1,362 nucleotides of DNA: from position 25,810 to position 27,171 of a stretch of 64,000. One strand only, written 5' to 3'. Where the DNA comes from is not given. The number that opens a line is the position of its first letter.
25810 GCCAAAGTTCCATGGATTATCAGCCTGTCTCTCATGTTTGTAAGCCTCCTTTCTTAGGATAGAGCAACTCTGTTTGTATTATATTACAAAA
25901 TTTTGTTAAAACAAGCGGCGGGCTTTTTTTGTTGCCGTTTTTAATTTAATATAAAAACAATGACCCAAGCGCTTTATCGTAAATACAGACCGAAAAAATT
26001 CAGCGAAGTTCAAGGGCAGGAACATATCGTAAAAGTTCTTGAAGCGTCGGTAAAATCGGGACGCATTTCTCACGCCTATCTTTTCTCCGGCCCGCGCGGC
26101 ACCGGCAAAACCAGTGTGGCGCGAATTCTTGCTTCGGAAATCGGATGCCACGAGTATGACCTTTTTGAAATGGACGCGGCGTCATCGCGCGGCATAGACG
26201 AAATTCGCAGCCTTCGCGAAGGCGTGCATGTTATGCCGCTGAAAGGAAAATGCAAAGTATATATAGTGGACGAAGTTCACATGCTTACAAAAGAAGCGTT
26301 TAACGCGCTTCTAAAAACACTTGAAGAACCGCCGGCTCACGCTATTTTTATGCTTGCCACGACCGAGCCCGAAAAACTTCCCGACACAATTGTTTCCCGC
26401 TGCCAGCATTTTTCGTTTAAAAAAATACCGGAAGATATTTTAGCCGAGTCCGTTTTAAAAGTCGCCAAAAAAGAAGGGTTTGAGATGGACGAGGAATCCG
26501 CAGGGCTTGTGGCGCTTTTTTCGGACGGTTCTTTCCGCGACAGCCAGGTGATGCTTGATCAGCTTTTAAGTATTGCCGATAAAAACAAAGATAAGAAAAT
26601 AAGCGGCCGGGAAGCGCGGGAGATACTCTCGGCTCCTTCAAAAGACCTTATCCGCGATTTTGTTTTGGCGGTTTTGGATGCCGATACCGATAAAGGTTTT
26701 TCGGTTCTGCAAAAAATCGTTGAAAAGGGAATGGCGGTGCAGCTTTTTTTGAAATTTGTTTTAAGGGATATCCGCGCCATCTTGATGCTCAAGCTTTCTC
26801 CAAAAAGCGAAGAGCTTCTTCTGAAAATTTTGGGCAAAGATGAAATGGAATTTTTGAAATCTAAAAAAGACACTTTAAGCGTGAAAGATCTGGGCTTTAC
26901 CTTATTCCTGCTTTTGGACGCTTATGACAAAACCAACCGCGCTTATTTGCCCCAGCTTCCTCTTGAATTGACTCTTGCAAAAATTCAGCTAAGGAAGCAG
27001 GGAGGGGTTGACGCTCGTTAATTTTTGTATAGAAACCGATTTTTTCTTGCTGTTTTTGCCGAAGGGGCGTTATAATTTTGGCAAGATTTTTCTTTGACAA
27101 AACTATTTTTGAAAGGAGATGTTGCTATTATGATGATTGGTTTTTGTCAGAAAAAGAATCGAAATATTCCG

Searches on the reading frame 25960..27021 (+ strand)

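Call 9: search_protein_families(library=pfam, proteins=[window:25960-27021:+], max_evalue=0.001)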
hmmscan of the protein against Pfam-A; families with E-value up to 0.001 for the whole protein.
window:25960-27021:+ (353 aa): 11 families
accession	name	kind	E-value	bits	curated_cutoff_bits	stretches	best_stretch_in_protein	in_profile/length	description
PF13177.12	DNA_pol3_delta2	-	1.4e-37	129.6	27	2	76-156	80-160/161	DNA polymerase III, delta subunit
PF00004.35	AAA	-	8.4e-15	55.8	21.2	1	41-151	2-126/131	ATPase family associated with various cellular activities (AAA)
PF05496.18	RuvB_N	-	2.4e-08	34.4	27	1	10-123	2-110/159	Holliday junction DNA helicase RuvB P-loop domain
PF12169.13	DNA_pol3_gamma3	-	3e-07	30.8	24.4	1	217-341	4-126/143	DNA polymerase III subunits gamma and tau domain III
PF06068.19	TIP49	-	1.3e-06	28.3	23.8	0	26-63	38-76/347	TIP49 P-loop domain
PF07728.20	AAA_5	-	1.1e-05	25.9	22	1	41-124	3-93/139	AAA domain (dynein-related subfamily)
PF13401.12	AAA_22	-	2.2e-05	25.2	27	0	96-122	82-109/130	AAA domain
PF22608.2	DNAX_ATPase_lid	-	0.00016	21.8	27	1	166-206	7-47/49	DNA polymerase III clamp loader subunit, ATPase lid domain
PF13604.12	AAA_30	-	0.00042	20.5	27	0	40-129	21-120/191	AAA domain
PF13173.12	AAA_14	-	0.00069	20.1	27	0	39-129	4-93/129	AAA domain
PF12775.13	AAA_7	-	0.00071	19.6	25.8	0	37-116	33-119/181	P-loop containing dynein motor region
